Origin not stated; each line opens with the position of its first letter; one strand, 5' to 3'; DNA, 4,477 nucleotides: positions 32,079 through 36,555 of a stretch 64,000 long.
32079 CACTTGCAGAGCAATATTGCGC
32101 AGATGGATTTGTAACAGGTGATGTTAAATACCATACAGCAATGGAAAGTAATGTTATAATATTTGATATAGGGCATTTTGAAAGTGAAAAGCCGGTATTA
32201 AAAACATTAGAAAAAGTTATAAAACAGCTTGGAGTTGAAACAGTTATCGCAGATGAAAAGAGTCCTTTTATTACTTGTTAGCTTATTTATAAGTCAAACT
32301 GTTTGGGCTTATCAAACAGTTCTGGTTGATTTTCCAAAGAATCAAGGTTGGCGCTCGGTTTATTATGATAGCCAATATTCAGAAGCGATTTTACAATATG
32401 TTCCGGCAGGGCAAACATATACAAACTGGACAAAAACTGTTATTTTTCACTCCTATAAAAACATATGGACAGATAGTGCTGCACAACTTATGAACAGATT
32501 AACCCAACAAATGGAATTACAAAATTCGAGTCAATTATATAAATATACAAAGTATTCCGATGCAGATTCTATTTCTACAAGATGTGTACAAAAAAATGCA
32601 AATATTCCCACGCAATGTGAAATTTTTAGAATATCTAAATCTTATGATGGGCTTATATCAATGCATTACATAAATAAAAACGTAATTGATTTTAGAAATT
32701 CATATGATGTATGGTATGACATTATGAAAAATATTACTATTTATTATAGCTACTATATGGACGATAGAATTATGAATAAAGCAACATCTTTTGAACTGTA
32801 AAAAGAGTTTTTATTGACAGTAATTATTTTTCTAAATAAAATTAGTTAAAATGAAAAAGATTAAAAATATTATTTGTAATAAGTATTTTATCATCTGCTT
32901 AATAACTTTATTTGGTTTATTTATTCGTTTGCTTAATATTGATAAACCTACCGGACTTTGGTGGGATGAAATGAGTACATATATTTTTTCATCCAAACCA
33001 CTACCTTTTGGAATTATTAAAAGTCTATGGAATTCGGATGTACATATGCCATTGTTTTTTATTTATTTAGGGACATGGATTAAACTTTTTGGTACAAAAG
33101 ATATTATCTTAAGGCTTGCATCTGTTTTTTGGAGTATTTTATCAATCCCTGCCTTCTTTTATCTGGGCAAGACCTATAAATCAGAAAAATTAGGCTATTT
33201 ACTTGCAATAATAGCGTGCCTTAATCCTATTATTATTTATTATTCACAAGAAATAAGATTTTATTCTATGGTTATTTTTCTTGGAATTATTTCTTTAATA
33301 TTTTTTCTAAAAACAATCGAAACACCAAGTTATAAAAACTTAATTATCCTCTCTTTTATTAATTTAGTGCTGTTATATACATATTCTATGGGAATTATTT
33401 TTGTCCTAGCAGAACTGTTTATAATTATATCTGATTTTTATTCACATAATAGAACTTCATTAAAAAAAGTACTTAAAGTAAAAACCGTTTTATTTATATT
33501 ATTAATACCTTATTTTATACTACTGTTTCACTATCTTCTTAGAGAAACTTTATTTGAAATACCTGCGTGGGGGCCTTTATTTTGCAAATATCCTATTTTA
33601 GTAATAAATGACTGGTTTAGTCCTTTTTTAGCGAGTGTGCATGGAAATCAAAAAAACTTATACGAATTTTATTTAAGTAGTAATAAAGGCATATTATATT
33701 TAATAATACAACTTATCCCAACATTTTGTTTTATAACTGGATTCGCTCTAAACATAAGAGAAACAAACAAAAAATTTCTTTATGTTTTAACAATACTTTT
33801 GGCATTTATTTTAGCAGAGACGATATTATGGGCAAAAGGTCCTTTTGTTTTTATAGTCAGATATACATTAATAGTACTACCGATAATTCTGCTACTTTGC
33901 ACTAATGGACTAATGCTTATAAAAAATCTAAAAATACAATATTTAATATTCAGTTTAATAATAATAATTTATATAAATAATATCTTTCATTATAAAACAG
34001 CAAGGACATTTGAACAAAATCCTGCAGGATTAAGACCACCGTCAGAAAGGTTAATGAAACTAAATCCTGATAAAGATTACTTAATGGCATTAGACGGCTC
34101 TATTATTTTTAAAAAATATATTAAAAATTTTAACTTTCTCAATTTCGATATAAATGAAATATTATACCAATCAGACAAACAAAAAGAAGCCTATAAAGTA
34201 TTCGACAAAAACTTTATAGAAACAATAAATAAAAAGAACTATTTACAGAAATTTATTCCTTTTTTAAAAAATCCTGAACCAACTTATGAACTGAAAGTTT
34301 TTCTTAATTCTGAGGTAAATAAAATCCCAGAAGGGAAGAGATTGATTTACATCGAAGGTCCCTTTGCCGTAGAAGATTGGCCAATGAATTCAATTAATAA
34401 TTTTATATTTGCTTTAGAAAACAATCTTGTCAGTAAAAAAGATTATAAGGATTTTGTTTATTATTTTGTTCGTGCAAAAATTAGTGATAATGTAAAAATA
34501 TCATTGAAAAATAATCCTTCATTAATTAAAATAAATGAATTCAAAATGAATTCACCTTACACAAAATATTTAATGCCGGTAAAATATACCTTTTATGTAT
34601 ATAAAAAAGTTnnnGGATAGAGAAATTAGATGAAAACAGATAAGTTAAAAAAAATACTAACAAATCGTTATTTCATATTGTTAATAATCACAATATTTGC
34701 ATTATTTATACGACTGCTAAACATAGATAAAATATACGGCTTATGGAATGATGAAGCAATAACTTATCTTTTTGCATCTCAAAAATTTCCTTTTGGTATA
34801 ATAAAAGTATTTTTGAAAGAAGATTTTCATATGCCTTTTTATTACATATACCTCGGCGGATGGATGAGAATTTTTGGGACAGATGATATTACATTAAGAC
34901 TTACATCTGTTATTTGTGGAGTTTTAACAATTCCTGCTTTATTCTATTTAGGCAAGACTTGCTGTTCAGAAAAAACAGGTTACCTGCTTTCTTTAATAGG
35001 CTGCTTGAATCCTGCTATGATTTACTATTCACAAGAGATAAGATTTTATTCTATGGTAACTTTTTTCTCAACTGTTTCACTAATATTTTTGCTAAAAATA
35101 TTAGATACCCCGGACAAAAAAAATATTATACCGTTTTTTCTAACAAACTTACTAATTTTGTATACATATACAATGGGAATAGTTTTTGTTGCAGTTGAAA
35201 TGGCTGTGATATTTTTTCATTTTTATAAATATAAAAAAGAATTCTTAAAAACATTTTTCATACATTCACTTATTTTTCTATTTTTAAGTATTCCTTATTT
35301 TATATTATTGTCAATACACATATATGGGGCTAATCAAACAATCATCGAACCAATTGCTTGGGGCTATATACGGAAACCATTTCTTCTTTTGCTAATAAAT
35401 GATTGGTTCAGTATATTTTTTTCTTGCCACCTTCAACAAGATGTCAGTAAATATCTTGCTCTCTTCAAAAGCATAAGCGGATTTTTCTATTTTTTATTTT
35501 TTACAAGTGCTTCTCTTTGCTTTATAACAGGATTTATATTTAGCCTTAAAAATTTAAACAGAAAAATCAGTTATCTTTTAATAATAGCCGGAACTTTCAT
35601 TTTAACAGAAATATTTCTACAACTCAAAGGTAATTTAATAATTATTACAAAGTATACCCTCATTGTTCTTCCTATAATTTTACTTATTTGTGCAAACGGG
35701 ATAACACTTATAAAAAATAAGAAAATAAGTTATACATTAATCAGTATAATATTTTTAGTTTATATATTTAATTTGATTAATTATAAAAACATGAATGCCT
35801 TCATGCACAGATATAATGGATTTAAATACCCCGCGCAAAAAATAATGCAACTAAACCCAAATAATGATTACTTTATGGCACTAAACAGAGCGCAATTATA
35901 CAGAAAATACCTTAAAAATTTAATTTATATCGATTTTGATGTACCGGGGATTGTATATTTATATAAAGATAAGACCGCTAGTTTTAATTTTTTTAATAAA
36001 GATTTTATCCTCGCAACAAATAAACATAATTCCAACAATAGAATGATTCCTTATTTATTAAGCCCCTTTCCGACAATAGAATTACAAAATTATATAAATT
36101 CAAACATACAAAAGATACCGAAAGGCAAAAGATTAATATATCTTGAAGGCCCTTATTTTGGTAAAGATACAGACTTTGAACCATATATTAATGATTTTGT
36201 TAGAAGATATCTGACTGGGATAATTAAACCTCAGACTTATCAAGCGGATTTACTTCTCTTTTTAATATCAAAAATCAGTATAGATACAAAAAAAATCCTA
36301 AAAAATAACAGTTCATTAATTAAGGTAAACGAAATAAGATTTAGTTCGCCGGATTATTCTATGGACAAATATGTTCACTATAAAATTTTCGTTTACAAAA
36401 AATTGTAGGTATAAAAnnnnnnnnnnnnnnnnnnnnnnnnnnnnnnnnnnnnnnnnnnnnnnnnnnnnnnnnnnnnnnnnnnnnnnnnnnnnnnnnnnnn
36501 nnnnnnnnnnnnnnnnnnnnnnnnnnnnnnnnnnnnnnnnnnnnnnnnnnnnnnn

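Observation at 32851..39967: Four back-to-back diverged GT-C (GT39/ArnT/PMT-like) glycosyltransferase paralogues sharing a private C-terminal domain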

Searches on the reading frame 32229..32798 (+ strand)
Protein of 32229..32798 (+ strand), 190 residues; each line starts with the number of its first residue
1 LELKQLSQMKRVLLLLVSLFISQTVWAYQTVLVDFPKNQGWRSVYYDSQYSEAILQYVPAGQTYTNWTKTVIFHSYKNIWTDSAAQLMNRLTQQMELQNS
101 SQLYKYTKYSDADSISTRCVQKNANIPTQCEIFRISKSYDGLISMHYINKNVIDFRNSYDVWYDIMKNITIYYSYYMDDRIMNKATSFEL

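Call 3: search_protein_families(library=pfam, proteins=[window:32229-32798:+], max_evalue=0.01)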
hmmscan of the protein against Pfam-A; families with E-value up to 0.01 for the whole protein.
window:32229-32798:+ (190 aa): 0 families

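Call 4: search_protein_families(library=ncbifam, proteins=[window:32229-32798:+], max_evalue=0.01)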
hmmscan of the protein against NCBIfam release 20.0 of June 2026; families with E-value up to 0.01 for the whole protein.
window:32229-32798:+ (190 aa): 0 families

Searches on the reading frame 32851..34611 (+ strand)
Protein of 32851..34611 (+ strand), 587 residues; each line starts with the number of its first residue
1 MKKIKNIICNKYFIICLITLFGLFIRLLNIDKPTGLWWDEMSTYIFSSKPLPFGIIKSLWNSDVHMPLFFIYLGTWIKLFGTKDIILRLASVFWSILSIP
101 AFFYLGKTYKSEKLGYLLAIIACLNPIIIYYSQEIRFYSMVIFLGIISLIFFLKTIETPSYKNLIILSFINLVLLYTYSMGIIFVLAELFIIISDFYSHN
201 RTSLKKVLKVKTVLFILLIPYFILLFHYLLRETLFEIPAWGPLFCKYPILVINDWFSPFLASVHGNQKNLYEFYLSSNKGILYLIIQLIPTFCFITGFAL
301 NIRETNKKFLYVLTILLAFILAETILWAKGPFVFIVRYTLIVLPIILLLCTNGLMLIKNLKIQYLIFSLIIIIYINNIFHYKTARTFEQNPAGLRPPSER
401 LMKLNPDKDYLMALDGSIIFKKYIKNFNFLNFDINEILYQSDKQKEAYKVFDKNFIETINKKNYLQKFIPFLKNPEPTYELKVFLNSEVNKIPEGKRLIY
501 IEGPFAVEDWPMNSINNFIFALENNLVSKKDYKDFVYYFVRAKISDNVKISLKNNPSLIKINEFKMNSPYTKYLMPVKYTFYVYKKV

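Call 3: search_protein_families(library=pfam, proteins=[window:32851-34611:+], max_evalue=0.01)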
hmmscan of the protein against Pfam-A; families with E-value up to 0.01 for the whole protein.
window:32851-34611:+ (587 aa): 1 family
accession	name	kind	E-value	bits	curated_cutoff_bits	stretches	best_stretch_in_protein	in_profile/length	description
PF13231.12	PMT_2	-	0.0024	18.5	26.1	1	66-220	3-156/160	Dolichyl-phosphate-mannose-protein mannosyltransferase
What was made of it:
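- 32851..34614 (+): GT-C paralogue 1 (587 aa), ortholog group 1, the fastest-evolving group. Asp39-Glu40 are encoded at 32965-32970. PMT_2 scores 18.5 bits, below the cutoff (call 3).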

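Call 4: search_protein_families(library=ncbifam, proteins=[window:32851-34611:+], max_evalue=0.01)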
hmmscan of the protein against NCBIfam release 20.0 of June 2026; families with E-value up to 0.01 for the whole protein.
window:32851-34611:+ (587 aa): 0 families

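Call 8: search_solved_structures(query=A1, max_evalue=1)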
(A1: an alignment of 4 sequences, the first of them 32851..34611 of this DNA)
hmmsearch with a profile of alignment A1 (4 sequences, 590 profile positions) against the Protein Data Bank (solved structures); distinct sequences matched with E-value up to 1: 0.

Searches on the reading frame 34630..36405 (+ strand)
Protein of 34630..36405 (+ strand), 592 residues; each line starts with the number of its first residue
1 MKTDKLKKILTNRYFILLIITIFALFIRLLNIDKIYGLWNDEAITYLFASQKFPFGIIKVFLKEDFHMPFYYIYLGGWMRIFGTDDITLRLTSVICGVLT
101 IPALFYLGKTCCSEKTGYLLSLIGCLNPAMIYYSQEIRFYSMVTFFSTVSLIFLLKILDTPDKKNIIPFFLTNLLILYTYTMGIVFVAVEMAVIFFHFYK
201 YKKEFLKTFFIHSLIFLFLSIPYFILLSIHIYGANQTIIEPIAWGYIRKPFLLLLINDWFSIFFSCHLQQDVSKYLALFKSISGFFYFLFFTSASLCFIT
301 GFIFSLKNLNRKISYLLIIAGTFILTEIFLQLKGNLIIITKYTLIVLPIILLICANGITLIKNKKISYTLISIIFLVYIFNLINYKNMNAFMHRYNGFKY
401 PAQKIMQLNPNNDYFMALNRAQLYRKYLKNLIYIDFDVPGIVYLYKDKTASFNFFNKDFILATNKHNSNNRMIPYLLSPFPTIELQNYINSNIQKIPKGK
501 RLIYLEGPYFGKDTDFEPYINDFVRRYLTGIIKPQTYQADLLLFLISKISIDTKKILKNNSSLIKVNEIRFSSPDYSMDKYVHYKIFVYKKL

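Call 3: search_protein_families(library=pfam, proteins=[window:34630-36405:+], max_evalue=0.01)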
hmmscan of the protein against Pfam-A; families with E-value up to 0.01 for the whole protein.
window:34630-36405:+ (592 aa): 1 family
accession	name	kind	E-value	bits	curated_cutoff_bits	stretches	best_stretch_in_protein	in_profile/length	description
PF13231.12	PMT_2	-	3.3e-06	27.8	26.1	1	69-220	4-152/160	Dolichyl-phosphate-mannose-protein mannosyltransferase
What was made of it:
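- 34630..36408 (+): GT-C paralogue 2 (592 aa), ortholog group 2. Asp41-Glu42 are encoded at 34750-34755. The group-specific signature is GLW-N-DE. PMT_2 scores 27.8 bits, making this the only copy above the cutoff (call 3).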

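Call 4: search_protein_families(library=ncbifam, proteins=[window:34630-36405:+], max_evalue=0.01)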
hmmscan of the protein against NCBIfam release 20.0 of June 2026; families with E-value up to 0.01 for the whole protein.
window:34630-36405:+ (592 aa): 1 family
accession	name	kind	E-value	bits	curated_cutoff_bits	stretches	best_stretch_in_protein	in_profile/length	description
TIGR03663.1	TIGR03663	subfamily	1.9e-12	46.9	126.25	1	16-178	3-152/435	flippase activity-associated protein Agl23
